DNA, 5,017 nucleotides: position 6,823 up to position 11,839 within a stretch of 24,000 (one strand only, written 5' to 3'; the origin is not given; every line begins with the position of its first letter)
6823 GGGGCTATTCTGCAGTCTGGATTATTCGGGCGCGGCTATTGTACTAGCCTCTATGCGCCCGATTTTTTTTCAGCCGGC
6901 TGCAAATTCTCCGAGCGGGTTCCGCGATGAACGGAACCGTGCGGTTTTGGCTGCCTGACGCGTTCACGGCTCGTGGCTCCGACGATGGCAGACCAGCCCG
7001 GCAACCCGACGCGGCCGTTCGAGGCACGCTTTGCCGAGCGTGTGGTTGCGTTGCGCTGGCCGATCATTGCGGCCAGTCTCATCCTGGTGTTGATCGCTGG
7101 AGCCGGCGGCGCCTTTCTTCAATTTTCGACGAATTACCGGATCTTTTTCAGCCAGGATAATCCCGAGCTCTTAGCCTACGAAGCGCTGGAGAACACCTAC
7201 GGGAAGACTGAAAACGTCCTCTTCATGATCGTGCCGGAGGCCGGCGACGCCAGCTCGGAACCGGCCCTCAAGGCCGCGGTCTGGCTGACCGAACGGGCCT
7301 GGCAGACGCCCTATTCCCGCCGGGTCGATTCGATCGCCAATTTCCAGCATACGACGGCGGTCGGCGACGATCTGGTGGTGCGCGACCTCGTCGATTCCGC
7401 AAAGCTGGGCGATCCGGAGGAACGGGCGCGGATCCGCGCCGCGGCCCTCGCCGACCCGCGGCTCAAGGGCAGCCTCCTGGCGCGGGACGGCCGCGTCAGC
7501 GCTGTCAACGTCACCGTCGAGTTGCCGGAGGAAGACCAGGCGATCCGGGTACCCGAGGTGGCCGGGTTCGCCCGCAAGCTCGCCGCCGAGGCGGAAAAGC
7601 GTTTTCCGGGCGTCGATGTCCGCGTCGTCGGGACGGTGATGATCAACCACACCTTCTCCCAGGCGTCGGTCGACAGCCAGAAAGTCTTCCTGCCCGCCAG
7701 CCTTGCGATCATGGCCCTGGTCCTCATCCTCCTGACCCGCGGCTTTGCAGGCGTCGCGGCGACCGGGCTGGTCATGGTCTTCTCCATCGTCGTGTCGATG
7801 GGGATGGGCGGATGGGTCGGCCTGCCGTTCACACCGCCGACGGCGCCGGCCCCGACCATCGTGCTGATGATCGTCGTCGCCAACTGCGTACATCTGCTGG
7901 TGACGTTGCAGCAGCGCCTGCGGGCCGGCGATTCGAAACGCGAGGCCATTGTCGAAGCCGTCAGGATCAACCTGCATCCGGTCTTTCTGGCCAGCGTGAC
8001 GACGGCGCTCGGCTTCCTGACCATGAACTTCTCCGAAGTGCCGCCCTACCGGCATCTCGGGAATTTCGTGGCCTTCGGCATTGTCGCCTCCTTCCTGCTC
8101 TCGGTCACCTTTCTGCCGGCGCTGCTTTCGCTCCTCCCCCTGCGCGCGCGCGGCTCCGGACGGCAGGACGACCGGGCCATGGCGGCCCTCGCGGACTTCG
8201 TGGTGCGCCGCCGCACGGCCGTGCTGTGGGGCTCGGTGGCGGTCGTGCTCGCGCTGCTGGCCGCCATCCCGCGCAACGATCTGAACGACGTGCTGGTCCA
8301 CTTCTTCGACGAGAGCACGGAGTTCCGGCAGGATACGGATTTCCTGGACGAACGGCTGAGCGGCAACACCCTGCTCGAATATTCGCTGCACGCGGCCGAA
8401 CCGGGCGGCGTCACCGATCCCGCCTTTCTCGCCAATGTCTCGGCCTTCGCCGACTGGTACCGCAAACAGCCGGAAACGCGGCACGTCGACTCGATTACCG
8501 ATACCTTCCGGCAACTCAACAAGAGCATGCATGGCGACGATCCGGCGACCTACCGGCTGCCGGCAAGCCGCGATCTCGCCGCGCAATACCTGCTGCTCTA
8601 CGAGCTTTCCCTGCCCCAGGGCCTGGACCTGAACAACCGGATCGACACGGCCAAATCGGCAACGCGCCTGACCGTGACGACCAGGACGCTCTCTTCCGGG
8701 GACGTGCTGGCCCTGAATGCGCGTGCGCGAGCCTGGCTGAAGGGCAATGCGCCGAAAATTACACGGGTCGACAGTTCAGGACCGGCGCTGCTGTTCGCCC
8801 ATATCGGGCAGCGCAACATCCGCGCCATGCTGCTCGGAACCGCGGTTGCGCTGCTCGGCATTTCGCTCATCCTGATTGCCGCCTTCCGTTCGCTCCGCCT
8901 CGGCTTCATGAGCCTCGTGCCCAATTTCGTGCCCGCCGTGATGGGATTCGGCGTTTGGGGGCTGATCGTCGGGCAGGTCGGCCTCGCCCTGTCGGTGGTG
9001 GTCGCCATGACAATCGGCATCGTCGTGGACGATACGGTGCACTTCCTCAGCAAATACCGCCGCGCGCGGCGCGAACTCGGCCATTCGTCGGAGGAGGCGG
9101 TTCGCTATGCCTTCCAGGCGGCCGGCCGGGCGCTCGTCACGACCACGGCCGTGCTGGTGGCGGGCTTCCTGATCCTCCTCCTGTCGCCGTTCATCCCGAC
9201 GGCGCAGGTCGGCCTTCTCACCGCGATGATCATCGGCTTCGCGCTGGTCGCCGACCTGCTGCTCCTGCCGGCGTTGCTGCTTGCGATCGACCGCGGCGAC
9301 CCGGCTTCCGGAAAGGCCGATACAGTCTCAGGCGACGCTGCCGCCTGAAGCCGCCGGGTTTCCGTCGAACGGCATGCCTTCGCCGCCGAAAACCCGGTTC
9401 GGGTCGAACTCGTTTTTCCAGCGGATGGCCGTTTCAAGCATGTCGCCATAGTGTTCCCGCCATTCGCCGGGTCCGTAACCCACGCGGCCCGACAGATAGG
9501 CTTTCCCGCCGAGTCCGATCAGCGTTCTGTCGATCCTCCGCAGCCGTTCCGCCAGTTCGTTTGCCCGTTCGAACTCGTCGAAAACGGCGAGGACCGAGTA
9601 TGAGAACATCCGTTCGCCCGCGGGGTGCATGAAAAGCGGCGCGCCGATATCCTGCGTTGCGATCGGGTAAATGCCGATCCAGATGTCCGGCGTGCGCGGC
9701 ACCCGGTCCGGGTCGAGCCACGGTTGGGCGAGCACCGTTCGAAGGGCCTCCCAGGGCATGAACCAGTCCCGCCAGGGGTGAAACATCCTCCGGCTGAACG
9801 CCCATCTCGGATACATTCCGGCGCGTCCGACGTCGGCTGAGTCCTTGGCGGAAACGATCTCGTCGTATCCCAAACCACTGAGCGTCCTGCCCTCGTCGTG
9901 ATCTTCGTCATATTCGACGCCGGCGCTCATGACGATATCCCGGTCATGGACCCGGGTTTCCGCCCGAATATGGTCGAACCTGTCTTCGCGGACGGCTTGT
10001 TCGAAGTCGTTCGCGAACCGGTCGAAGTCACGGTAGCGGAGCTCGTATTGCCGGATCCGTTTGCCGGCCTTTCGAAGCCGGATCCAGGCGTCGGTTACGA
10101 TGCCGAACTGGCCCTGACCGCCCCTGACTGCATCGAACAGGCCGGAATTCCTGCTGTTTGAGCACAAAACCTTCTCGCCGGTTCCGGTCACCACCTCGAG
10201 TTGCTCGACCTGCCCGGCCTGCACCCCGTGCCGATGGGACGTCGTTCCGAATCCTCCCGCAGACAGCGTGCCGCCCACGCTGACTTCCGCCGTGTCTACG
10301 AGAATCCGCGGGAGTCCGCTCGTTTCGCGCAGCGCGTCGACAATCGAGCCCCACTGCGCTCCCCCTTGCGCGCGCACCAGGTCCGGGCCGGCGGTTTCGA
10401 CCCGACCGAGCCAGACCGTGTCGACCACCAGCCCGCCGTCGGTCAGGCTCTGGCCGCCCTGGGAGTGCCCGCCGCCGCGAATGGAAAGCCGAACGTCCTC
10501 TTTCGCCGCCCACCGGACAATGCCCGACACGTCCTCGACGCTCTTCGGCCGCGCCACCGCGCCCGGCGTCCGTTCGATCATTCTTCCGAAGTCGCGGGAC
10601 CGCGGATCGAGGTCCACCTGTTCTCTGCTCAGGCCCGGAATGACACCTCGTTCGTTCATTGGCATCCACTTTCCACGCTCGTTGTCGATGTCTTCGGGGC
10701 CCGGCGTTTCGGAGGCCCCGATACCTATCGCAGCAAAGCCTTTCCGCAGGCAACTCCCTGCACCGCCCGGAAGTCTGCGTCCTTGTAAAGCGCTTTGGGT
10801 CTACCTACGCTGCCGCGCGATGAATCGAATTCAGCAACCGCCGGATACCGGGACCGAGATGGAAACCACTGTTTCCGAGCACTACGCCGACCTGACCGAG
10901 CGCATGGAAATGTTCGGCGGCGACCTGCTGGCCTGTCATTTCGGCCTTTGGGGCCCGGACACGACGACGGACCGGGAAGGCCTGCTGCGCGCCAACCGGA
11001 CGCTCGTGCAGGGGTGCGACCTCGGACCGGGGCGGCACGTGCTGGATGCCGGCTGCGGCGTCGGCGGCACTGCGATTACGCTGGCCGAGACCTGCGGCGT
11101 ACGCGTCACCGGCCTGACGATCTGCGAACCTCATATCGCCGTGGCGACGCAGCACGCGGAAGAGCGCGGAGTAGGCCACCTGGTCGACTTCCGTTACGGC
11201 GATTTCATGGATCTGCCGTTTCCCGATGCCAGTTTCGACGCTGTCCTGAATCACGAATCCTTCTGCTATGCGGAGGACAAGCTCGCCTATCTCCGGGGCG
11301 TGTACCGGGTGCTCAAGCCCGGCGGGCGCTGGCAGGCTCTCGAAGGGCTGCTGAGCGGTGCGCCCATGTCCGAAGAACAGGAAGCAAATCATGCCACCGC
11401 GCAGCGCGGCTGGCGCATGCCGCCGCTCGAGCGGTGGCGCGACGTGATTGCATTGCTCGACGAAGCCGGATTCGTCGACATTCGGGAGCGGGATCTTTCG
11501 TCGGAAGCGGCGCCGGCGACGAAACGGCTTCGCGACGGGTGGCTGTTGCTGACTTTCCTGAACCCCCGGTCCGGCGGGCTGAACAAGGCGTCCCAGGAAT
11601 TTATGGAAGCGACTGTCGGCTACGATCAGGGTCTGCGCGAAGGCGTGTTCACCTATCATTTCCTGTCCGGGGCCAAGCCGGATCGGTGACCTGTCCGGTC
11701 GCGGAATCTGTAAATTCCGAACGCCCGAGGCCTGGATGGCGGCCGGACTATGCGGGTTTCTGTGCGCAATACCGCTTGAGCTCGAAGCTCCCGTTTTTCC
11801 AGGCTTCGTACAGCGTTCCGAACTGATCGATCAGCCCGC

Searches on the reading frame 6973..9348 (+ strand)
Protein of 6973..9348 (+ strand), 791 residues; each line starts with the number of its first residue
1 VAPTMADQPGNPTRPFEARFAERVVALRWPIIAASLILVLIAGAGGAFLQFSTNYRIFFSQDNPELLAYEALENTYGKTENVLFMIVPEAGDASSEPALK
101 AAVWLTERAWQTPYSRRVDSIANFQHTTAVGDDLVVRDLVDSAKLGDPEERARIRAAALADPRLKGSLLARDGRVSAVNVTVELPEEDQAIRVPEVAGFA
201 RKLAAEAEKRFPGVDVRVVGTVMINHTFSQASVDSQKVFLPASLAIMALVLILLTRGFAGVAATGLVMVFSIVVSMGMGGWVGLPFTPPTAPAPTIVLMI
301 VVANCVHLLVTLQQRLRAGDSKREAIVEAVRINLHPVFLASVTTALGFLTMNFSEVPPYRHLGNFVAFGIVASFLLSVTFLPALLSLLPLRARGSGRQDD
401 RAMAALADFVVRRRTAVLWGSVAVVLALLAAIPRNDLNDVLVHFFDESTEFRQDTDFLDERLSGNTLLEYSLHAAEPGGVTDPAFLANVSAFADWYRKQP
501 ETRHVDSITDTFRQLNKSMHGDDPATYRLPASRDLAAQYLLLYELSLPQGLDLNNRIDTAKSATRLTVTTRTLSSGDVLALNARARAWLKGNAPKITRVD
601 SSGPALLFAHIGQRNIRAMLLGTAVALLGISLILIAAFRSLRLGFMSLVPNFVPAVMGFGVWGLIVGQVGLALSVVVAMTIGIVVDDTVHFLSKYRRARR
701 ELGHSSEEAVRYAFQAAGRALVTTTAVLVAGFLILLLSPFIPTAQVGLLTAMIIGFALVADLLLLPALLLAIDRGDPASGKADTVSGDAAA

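Call 6: search_protein_families(library=pfam, proteins=[window:6973-9348:+], max_evalue=0.1)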
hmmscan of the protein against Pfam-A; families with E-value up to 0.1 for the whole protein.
window:6973-9348:+ (791 aa): 4 families
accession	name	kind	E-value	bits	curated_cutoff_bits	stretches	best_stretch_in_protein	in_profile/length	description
PF03176.21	MMPL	-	1.3e-30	106.9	20.5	2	134-391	70-305/333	MMPL family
PF12349.14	Sterol-sensing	-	1.3e-11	45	22.3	1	261-388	8-136/153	Sterol-sensing domain of SREBP cleavage-activation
PF02460.24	Patched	-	4.6e-06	26.9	23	1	262-386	31-155/156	Patched SSD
PF00873.25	ACR_tran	-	0.00032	19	28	1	624-738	869-983/1021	AcrB/AcrD/AcrF family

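Call 7: search_protein_families(library=ncbifam, proteins=[window:6973-9348:+], max_evalue=0.1)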
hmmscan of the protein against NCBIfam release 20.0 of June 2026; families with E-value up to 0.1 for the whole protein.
window:6973-9348:+ (791 aa): 16 families
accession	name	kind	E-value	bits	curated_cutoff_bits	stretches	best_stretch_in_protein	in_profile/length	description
TIGR00921.1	2A067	subfamily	5.3e-50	170.2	351.9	2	28-393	4-351/733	hydrophobe/amphiphile efflux-3 (HAE3) family transporter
TIGR00833.1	actII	subfamily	1.5e-36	126.1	874.7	3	574-774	130-334/910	MMPL family RND transporter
TIGR03480.1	HpnN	hypoth_equivalog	2.9e-35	121.5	751.85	2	210-450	245-484/862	hopanoid biosynthesis associated RND transporter like protein HpnN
NF052374.1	HopndTporHpnN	equivalog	2.5e-11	42.4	1100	2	300-430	338-467/858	hopanoid transporter HpnN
TIGR00916.1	2A0604s01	subfamily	5.5e-06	26.2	148.6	2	609-755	80-222/231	SecD/SecF family protein translocase subunit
TIGR00915.1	2A0602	subfamily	1.6e-05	23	940.35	1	308-385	943-1025/1050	efflux RND transporter permease subunit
NF046001.1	SecDF_plasm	equivalog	2.9e-05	22.3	500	1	226-387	340-502/878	protein translocase subunit SecDF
TIGR00917.1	2A060601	subfamily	6.6e-05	20.7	1016.5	1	257-388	610-748/1204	NPC intracellular cholesterol transporter 1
NF009582.0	PRK13024.1-2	equivalog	0.00016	19.8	723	1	213-346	314-445/859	protein translocase subunit SecDF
NF007133.0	PRK09579.1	equivalog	0.00047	17.8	1763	1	591-780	822-1010/1017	multidrug efflux RND transporter permease subunit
TIGR00914.1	2A0601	subfamily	0.0006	17.7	701.45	1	226-394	868-1041/1051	CusA/CzcA family heavy metal efflux RND transporter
NF052608.1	TrhMmycExpMmpL3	equivalog_domain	0.0012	17.2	1400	1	672-769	242-338/992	trehalose monomycolate exporter MmpL3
NF000282.2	RND_permease_1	subfamily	0.0015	16.5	1250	1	668-735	384-455/1029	multidrug efflux RND transporter permease subunit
TIGR00918.1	2A060602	subfamily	0.012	13.3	1120.4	1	672-769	458-554/1145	transmembrane receptor Patched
NF045600.2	BstA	equivalog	0.018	13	1400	1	619-769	289-436/903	sterol transporter cytoplasmic membrane protein BstA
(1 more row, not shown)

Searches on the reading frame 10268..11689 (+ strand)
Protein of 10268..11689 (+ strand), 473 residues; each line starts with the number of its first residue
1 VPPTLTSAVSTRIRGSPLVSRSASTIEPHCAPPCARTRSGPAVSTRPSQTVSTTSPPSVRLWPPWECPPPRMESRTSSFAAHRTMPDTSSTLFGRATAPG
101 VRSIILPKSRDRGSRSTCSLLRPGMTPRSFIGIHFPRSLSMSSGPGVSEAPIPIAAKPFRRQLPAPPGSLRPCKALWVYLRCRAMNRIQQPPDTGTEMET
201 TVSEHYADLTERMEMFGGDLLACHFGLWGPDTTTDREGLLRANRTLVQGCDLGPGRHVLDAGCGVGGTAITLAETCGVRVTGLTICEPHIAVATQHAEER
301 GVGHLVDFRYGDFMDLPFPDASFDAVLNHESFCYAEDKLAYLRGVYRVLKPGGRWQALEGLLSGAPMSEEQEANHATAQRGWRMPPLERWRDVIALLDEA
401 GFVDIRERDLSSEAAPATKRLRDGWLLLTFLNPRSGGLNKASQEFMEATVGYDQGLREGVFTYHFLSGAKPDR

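Call 6: search_protein_families(library=pfam, proteins=[window:10268-11689:+], max_evalue=0.1)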
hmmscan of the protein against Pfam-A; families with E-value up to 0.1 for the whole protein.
window:10268-11689:+ (473 aa): 14 families
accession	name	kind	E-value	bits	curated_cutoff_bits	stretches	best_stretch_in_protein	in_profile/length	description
PF08241.18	Methyltransf_11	-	1.1e-22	80.8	21.2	1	259-354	1-92/95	Methyltransferase domain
PF13649.12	Methyltransf_25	-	2e-21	76.9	27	1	258-353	1-97/97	Methyltransferase domain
PF13847.12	Methyltransf_31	-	4.6e-17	62.5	27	1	255-355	4-107/145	Methyltransferase domain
PF08242.18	Methyltransf_12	-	8.2e-13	49.3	30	1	259-354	1-97/98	Methyltransferase domain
PF01209.24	Ubie_methyltran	-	2.2e-12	47.3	20.1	1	254-359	47-153/233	ubiE/COQ5 methyltransferase family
PF02353.26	CMAS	-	9.7e-12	45.2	27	1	242-355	50-162/273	Mycolic acid cyclopropane synthetase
PF13489.12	Methyltransf_23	-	2.7e-08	34.2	27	1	252-402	20-159/164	Methyltransferase domain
PF03141.22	Methyltransf_29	-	9.2e-06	24.9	23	1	256-375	119-230/506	Putative S-adenosyl-L-methionine-dependent methyltransferase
PF09445.16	Methyltransf_15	-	0.00012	22.2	22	1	257-315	3-60/165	RNA cap guanine-N2 methyltransferase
PF00891.24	Methyltransf_2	-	0.0012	18.7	22.3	1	245-372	53-179/210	O-methyltransferase domain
PF07942.18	CARME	-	0.0022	17.8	27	1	303-408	144-238/268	Carnosine N-methyltransferase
PF05175.20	MTS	-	0.0052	16.9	23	1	245-328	22-104/170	Methyltransferase small domain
PF01170.24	UPF0020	-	0.05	13.7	22.3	0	278-327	77-126/197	RMKL-like, methyltransferase domain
PF07021.18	MetW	-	0.093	12.8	21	0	253-296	12-55/193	Methionine biosynthesis protein MetW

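Call 7: search_protein_families(library=ncbifam, proteins=[window:10268-11689:+], max_evalue=0.1)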
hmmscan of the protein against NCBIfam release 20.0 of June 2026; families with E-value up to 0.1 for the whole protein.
window:10268-11689:+ (473 aa): 47 families (the best 25 are shown)
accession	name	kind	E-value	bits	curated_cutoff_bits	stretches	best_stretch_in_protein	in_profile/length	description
NF045667.1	MTase_DVU1556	equivalog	3.1e-18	66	155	1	238-411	6-169/213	DVU_1556 family methyltransferase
NF041675.1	sarc_dimgly_tmase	equivalog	5.2e-18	65.9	550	1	243-355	55-167/278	sarcosine/dimethylglycine N-methyltransferase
NF041537.1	ArsM_AhpD_UU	exception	2.2e-16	59.6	510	1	253-407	75-227/345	arsenite methyltransferase/AhpD domain selenoprotein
NF041943.1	GPPMT_Stmyces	equivalog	1.5e-15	57.9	400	1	250-361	73-183/272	geranyl diphosphate 2-C-methyltransferase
NF047649.1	MTase_UXPK_star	exception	4.8e-15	55.3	460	1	251-372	74-197/283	methyltransferase/UXPK-star double selenoprotein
NF045825.1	FAmtase_mtf2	equivalog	2.9e-14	52.9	400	1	254-354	58-155/248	fatty-acid O-methyltransferase Mtf2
NF041536.1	ArsM_DUF2284_UU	exception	1e-13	50.4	575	1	254-407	76-227/459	arsenite methyltransferase/DUF2284 domain selenoprotein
NF001243.0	PRK00216.1-4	equivalog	1.3e-13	50.8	235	1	248-359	41-153/237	demethylmenaquinone methyltransferase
TIGR02752.1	MenG_heptapren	equivalog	1.9e-13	50.5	419.85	1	251-359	42-151/231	demethylmenaquinone methyltransferase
NF045823.1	PthPhpthDimycoMt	equivalog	3.7e-13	49.2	300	1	250-355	63-164/256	phthiotriol/phenolphthiotriol dimycocerosates methyltransferase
NF008823.0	PRK11873.1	subfamily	5.1e-13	49.1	263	1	251-372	74-195/272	arsenite methyltransferase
TIGR01934.1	MenG_MenH_UbiE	subfamily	1.2e-12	47.6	158.35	1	246-359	31-143/223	ubiquinone/menaquinone biosynthesis methyltransferase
NF040703.1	cyclopro_CfaB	exception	2.3e-11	43.1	650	1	246-353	151-259/393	C17 cyclopropane fatty acid synthase CfaB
NF053839.1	CPFASynBruc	equivalog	3.5e-11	42.7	600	1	186-326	107-243/410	cyclopropane fatty acid synthase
NF045649.1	2X_seleno_MduS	exception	5.7e-11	42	380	1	256-353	43-143/338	methyltransferase domain-containing selenoprotein MduS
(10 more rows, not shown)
